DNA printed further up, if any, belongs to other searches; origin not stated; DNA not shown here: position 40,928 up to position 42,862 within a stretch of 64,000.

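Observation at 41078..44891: KstD-like flavoprotein - NmrA-like reductase - cytochrome P450 operon next to KshA-like Rieske oxygenases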

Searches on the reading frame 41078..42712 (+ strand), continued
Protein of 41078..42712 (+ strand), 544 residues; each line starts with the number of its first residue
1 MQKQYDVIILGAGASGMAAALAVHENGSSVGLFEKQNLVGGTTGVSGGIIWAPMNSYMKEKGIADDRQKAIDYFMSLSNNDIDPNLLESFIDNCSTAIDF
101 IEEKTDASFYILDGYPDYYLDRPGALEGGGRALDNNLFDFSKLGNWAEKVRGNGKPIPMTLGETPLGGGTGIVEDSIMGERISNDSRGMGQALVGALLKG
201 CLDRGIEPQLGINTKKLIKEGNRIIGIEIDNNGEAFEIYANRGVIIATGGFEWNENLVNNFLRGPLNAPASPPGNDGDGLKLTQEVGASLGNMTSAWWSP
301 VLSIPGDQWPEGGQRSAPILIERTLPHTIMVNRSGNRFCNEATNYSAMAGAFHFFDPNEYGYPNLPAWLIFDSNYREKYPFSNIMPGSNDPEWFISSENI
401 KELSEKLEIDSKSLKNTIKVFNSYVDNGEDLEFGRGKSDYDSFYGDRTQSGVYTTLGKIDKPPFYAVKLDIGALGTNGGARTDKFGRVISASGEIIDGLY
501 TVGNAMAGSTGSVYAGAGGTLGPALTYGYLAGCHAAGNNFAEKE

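Call 20: find_encoding_contigs(protein=P0111, flank=10000, max_places=1)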
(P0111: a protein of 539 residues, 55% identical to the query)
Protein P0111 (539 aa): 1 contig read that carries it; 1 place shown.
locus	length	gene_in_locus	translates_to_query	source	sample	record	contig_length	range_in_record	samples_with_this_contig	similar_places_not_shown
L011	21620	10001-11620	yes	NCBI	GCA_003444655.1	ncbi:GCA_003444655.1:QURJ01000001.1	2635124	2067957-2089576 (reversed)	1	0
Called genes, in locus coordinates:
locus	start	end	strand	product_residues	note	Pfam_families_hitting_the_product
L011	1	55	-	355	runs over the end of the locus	PF02771:Acyl-CoA_dh_N, PF02770:Acyl-CoA_dh_M, PF00441:Acyl-CoA_dh_1, PF08028:Acyl-CoA_dh_2 (weak)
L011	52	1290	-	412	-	PF00067:p450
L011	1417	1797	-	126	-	PF07858:LEH, PF12680:SnoaL_2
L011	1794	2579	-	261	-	PF06283:ThuA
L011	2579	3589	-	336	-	PF16884:ADH_N_2, PF00107:ADH_zinc_N, PF13602:ADH_zinc_N_2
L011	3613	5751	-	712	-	PF04879:Molybdop_Fe4S4, PF00384:Molybdopterin, PF01568:Molydop_binding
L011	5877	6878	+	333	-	PF16884:ADH_N_2, PF00107:ADH_zinc_N, PF13602:ADH_zinc_N_2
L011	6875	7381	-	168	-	PF12804:NTP_transf_3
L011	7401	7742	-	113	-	PF03992:ABM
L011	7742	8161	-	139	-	PF13577:SnoaL_4, PF12680:SnoaL_2, PF14534:DUF4440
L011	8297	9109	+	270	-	PF00106:adh_short, PF08659:KR (weak), PF13561:adh_short_C2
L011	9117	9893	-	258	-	PF00106:adh_short, PF01370:Epimerase (faint), PF08659:KR, PF23441:SDR (weak), PF13460:NAD_binding_10 (weak), PF13561:adh_short_C2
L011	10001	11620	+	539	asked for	PF00890:FAD_binding_2, PF01266:DAO, PF03486:HI0933_like (weak), PF07992:Pyr_redox_2 (faint), PF12831:FAD_oxidored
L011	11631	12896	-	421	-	PF00067:p450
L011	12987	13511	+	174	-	PF13577:SnoaL_4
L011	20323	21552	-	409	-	PF00355:Rieske, PF00848:Ring_hydroxyl_A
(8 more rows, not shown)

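Call 21: find_encoding_contigs(protein=P0087, flank=10000, max_places=1)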
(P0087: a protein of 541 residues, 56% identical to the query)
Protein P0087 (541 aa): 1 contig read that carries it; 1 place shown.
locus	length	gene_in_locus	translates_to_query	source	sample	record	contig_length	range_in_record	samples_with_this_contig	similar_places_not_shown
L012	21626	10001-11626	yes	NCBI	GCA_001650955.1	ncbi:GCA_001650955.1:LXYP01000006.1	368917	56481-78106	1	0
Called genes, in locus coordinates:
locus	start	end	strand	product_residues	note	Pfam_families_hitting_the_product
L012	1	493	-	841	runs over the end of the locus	PF07715:Plug, PF00593:TonB_dep_Rec_b-barrel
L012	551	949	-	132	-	PF13577:SnoaL_4 (weak), PF12680:SnoaL_2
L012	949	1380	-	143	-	PF13577:SnoaL_4 (weak), PF12680:SnoaL_2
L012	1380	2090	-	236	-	PF01177:Asp_Glu_race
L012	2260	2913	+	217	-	PF00392:GntR, PF07729:FCD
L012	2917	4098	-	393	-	PF02515:CoA_transf_3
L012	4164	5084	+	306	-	PF00682:HMGL-like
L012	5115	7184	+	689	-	PF05378:Hydant_A_N, PF01968:Hydantoinase_A, PF19278:Hydant_A_C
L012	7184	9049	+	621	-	PF02538:Hydantoinase_B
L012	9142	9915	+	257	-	PF00106:adh_short, PF08659:KR, PF13561:adh_short_C2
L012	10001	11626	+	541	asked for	PF00890:FAD_binding_2, PF01266:DAO, PF01494:FAD_binding_3 (weak), PF01946:Thi4 (weak), PF03486:HI0933_like, PF07992:Pyr_redox_2 (weak), PF12831:FAD_oxidored, PF13450:NAD_binding_8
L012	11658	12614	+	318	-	PF01370:Epimerase (weak), PF05368:NmrA, PF13460:NAD_binding_10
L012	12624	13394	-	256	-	PF00106:adh_short, PF08659:KR, PF13561:adh_short_C2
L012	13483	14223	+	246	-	PF00106:adh_short, PF13561:adh_short_C2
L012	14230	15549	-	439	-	PF07690:MFS_1, PF03137:OATP, PF07690:MFS_1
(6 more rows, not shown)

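Call 22: find_encoding_contigs(protein=P0016, flank=10000, max_places=1)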
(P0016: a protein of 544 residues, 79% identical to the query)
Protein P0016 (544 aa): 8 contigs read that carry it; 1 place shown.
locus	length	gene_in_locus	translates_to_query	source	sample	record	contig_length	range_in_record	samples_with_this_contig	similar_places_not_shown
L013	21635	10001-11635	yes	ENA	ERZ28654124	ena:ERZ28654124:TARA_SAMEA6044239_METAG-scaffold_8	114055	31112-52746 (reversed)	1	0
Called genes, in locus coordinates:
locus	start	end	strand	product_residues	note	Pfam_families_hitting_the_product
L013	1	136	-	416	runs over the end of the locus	PF13000:Acatn (weak), PF03092:BT1, PF07690:MFS_1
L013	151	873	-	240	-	PF23023:Anti-Pycsar_Apyc1 (weak), PF00753:Lactamase_B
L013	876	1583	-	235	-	PF01738:DLH, PF02230:Abhydrolase_2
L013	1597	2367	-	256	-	PF00106:adh_short, PF08659:KR (weak), PF13561:adh_short_C2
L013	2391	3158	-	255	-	PF00106:adh_short, PF08659:KR (weak), PF13561:adh_short_C2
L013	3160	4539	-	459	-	PF00355:Rieske, PF00848:Ring_hydroxyl_A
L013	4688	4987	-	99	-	PF03992:ABM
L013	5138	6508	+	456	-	PF00355:Rieske, PF00848:Ring_hydroxyl_A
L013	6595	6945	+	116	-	PF03992:ABM (weak)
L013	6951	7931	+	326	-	PF04909:Amidohydro_2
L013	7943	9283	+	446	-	PF01979:Amidohydro_1, PF07969:Amidohydro_3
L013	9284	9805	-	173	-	PF13577:SnoaL_4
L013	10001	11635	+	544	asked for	PF00890:FAD_binding_2, PF01266:DAO, PF01946:Thi4 (weak), PF03486:HI0933_like (weak), PF12831:FAD_oxidored, PF13450:NAD_binding_8 (faint)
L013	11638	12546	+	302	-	PF01370:Epimerase (faint), PF05368:NmrA, PF13460:NAD_binding_10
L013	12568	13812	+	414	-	PF00067:p450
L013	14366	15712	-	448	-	PF00355:Rieske, PF00848:Ring_hydroxyl_A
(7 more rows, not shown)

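Call 24: find_related_loci(query=A1, collection=genome_contigs, flank=10000)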
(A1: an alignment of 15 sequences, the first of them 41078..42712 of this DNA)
Query A1 (544 aa) in genome_contigs; peptide patterns used: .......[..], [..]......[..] (x = any residue, [..] = any of these).
599 stretches matched a pattern (row limit reached: there are more); 548 encode a relative of the query (tblastn E <= 1e-3); the best 80 are kept; 80 distinct loci.
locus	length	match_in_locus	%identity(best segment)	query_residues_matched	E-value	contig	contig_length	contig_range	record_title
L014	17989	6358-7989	95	1-544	0e+0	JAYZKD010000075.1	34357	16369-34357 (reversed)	MAG: Pseudomonadota bacterium isolate XB_MAG275 DB_MAG275_0075, whole genome shotgun sequence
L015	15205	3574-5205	82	1-544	0e+0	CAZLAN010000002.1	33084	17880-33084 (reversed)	MAG TPA_asm: uncultured Rhodobiaceae bacterium isolate SRP077602_co4_748 genome assembly, contig: NODE_2078_length_33084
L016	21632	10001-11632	80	1-544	0e+0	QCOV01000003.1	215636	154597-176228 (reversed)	OCS116 cluster bacterium AG-435-F03 Ga0172089_13, whole genome shotgun sequence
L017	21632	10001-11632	79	1-544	0e+0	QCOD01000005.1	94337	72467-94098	OCS116 cluster bacterium AG-430-B22 Ga0172088_105, whole genome shotgun sequence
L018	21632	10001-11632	80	1-544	0e+0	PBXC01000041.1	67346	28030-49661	MAG: Rhodobiaceae bacterium isolate RS626 29956, whole genome shotgun sequence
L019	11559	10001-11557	81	1-519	0e+0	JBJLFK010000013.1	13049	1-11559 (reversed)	MAG: Alphaproteobacteria bacterium isolate LRMED-253 Rhizobiales-LRMED-253-C14225, whole genome shotgun sequence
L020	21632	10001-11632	75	1-544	0e+0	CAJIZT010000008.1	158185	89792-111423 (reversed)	MAG: alpha proteobacterium MED-G09 isolate FRAM18_bin064 genome assembly, contig: FRAM17_bin064-8, whole genome shotgun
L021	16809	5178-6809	74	1-544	0e+0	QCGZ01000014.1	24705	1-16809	OCS116 cluster bacterium AG-390-I16 Ga0172087_114, whole genome shotgun sequence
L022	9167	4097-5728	75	1-544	0e+0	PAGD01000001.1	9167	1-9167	MAG: Rhodobiaceae bacterium isolate MED801 MHASMcontig_179657, whole genome shotgun sequence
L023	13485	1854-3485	75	1-544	0e+0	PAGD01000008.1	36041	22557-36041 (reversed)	MAG: Rhodobiaceae bacterium isolate MED801 4873, whole genome shotgun sequence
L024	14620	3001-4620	59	1-540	0e+0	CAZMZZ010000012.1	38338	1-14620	MAG TPA_asm: uncultured Gammaproteobacteria bacterium isolate SRP077602_co3_848 genome assembly, contig: NODE_1032_lengt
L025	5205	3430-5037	56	1-536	0e+0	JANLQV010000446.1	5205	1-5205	MAG: Sphingomonadales bacterium isolate OTE_38_metabat_126 OTE_38_k141_1948910, whole genome shotgun sequence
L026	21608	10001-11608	56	1-536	0e+0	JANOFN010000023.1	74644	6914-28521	MAG: Sphingomonadales bacterium isolate SOY_64_metabat_50 SOY_64_k141_1991744, whole genome shotgun sequence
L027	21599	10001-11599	56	4-536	0e+0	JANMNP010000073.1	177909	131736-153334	MAG: Novosphingobium sp. isolate OTE_58_metabat_312 OTE_58_k141_4597479, whole genome shotgun sequence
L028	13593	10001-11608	54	4-539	0e+0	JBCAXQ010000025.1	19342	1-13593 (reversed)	MAG: Pseudomonadota bacterium isolate J06555_8 NODE_25_length_19342_cov_4.000882, whole genome shotgun sequence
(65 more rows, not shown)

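Call 37: find_encoding_contigs(protein=P0074, flank=10000, max_places=1)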
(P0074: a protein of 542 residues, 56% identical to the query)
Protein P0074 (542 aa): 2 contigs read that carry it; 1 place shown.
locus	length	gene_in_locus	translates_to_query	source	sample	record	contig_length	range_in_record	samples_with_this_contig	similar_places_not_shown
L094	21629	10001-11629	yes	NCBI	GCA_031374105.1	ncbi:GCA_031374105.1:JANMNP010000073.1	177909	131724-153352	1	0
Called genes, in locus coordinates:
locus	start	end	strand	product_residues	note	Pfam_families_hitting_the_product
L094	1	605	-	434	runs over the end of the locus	PF07690:MFS_1, PF03137:OATP (weak)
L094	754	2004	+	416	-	PF00067:p450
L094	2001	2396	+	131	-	PF01796:OB_ChsH2_C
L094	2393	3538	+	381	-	PF00108:Thiolase_N, PF02803:Thiolase_C (weak), PF22691:Thiolase_C_1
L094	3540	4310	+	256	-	PF00106:adh_short, PF08659:KR (weak), PF23441:SDR (faint), PF13561:adh_short_C2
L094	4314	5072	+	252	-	PF06283:ThuA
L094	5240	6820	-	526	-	PF00501:AMP-binding, PF13193:AMP-binding_C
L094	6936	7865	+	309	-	PF01370:Epimerase (faint), PF05368:NmrA, PF13460:NAD_binding_10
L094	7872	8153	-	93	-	PF13577:SnoaL_4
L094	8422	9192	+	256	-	PF00106:adh_short, PF08659:KR, PF13561:adh_short_C2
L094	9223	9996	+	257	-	PF00106:adh_short, PF08659:KR, PF13561:adh_short_C2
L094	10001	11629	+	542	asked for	PF00890:FAD_binding_2, PF01266:DAO, PF03486:HI0933_like, PF07992:Pyr_redox_2 (weak), PF12831:FAD_oxidored, PF13450:NAD_binding_8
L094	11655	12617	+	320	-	PF05368:NmrA, PF13460:NAD_binding_10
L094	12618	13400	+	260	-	PF00106:adh_short, PF23441:SDR (faint), PF13561:adh_short_C2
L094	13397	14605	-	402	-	PF02771:Acyl-CoA_dh_N, PF02770:Acyl-CoA_dh_M, PF00441:Acyl-CoA_dh_1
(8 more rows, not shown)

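Call 61: search_protein_families(library=pfam, proteins=[L026:7875-9143:+, L026:7087-7869:+, L026:9208-9981:+, L026:12628-13410:+, L026:6537-7217:-, L026:5585-6517:+, L026:3889-5499:-, L026:1228-2373:+, L026:13407-14678:-, L026:18878-19936:-])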
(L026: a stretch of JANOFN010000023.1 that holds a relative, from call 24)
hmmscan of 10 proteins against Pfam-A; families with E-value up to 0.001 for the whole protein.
L026:7875-9143:+ (422 aa): 2 families
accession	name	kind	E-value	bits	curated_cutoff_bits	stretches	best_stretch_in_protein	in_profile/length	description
PF00848.25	Ring_hydroxyl_A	-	3.6e-23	83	24.9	1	191-390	2-206/208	Ring hydroxylating alpha subunit (catalytic domain)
PF00355.32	Rieske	-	1e-16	61.1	20.3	1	56-138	1-81/88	Rieske [2Fe-2S] domain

L026:7087-7869:+ (260 aa): 3 families
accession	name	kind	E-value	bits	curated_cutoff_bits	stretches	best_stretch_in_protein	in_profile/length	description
PF13561.12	adh_short_C2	-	1.2e-57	195.6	27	1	15-247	3-234/236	Enoyl-(Acyl carrier protein) reductase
PF00106.31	adh_short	-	7.1e-47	159.9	26.6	1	7-198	1-193/195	short chain dehydrogenase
PF08659.16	KR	-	1.4e-10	41.8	22.6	1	9-165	3-162/180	KR domain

L026:9208-9981:+ (257 aa): 3 families
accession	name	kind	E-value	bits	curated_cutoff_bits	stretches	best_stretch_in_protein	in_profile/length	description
PF13561.12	adh_short_C2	-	6.3e-52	176.9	27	1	21-257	6-235/236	Enoyl-(Acyl carrier protein) reductase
PF00106.31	adh_short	-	5.9e-48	163.4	26.6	1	12-200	1-188/195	short chain dehydrogenase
PF08659.16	KR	-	1.9e-10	41.4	22.6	1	14-183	3-170/180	KR domain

L026:12628-13410:+ (260 aa): 4 families
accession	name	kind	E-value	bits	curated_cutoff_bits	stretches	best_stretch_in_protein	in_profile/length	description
PF13561.12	adh_short_C2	-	2.1e-50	171.9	27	1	17-251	6-233/236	Enoyl-(Acyl carrier protein) reductase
PF00106.31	adh_short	-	6.2e-41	140.5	26.6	1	8-197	1-189/195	short chain dehydrogenase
PF23441.1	SDR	-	9.4e-05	22.3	27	0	129-229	138-233/258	SDR-like rossmann domain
PF08659.16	KR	-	0.00011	22.6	22.6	1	10-116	3-117/180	KR domain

L026:6537-7217:- (226 aa): 3 families
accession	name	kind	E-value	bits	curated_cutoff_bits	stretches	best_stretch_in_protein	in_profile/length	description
PF13577.12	SnoaL_4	-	2.8e-25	89.2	24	1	79-213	2-126/126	SnoaL-like domain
PF12680.13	SnoaL_2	-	3.6e-05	24.7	27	1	92-207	3-99/102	SnoaL-like domain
PF00866.24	Ring_hydroxyl_B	-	0.00073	20.1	27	0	141-217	75-138/144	Ring hydroxylating beta subunit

L026:5585-6517:+ (310 aa): 3 families
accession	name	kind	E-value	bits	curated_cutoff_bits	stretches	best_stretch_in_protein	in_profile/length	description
PF05368.20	NmrA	-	4.3e-22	79.5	27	1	3-249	4-256/298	NmrA-like family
PF13460.12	NAD_binding_10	-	4.6e-16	59.7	27.2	1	9-116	2-110/184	NAD(P)H-binding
PF01370.27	Epimerase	-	8.8e-05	22.5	20.9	0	9-103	6-113/240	NAD dependent epimerase/dehydratase family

L026:3889-5499:- (536 aa): 2 families
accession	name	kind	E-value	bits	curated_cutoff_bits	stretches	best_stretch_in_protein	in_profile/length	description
PF00501.34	AMP-binding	-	8.5e-82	275.4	29.9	1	26-391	4-384/384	AMP-binding enzyme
PF13193.12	AMP-binding_C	-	6.8e-25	88.2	24.5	1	442-517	1-76/76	AMP-binding enzyme C-terminal domain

L026:1228-2373:+ (381 aa): 4 families
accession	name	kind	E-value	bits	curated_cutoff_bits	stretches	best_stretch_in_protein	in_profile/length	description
PF22691.2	Thiolase_C_1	-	3.8e-31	108.2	28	1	256-378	20-141/144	Thiolase C-terminal domain-like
PF00108.29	Thiolase_N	-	2.5e-09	37.4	26.4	1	4-173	1-190/260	Thiolase, N-terminal domain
PF02803.24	Thiolase_C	-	2.8e-07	30.6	27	1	253-353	21-103/123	Thiolase, C-terminal domain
PF00109.32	ketoacyl-synt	-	0.00013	22.2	20.8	1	52-106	149-202/252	Beta-ketoacyl synthase, N-terminal domain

L026:13407-14678:- (423 aa): 3 families
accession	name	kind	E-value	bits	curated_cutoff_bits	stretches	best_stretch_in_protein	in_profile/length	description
PF02770.24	Acyl-CoA_dh_M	-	1.1e-20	74.1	33.3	1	148-239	1-94/97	Acyl-CoA dehydrogenase, middle domain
PF00441.29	Acyl-CoA_dh_1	-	3.4e-18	66.7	22.4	1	254-421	1-150/150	Acyl-CoA dehydrogenase, C-terminal domain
PF02771.21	Acyl-CoA_dh_N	-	1.2e-15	58.3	22.9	1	28-144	2-113/113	Acyl-CoA dehydrogenase, N-terminal domain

L026:18878-19936:- (352 aa): 3 families
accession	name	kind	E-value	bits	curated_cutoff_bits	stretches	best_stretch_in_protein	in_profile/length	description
PF16884.10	ADH_N_2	-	1e-36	125.6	31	1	18-118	1-101/108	N-terminal domain of oxidoreductase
PF00107.32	ADH_zinc_N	-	6.2e-18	65.4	31.8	1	172-300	1-118/129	Zinc-binding dehydrogenase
PF13602.12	ADH_zinc_N_2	-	6e-07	30.9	27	1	207-349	2-134/134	Zinc-binding dehydrogenase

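Call 66: search_protein_families(library=pfam, alignment_id=A3, max_evalue=0.00001)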
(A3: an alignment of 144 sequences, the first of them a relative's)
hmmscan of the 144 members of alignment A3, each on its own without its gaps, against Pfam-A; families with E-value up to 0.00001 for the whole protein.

A. member 1, L012:2917-4158:- (413 aa): 1 family
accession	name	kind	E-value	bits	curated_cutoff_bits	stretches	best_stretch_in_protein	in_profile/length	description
PF02515.22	CoA_transf_3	-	1.4e-122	409.8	23.3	1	26-389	1-366/366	CoA-transferase family III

B. families by the number of members that match (of 144 scanned): 101 families (the first 25 are shown)
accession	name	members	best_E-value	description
PF13561.12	adh_short_C2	19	1.7e-62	Enoyl-(Acyl carrier protein) reductase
PF00106.31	adh_short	19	4.1e-55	short chain dehydrogenase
PF08659.16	KR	14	1.7e-12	KR domain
PF05368.20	NmrA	12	2.7e-26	NmrA-like family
PF13460.12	NAD_binding_10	12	5.5e-17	NAD(P)H-binding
PF00848.25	Ring_hydroxyl_A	5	1.3e-28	Ring hydroxylating alpha subunit (catalytic domain)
PF13577.12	SnoaL_4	5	4.1e-27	SnoaL-like domain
PF00355.32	Rieske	5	1e-16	Rieske [2Fe-2S] domain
PF12680.13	SnoaL_2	5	8.1e-16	SnoaL-like domain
PF01370.27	Epimerase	4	2.7e-07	NAD dependent epimerase/dehydratase family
PF02515.22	CoA_transf_3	3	2.8e-123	CoA-transferase family III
PF00593.30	TonB_dep_Rec_b-barrel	3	1.8e-38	TonB dependent receptor-like, beta-barrel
PF16884.10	ADH_N_2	3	7.9e-32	N-terminal domain of oxidoreductase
PF00561.26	Abhydrolase_1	3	1e-25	alpha/beta hydrolase fold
PF00441.29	Acyl-CoA_dh_1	3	4.5e-23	Acyl-CoA dehydrogenase, C-terminal domain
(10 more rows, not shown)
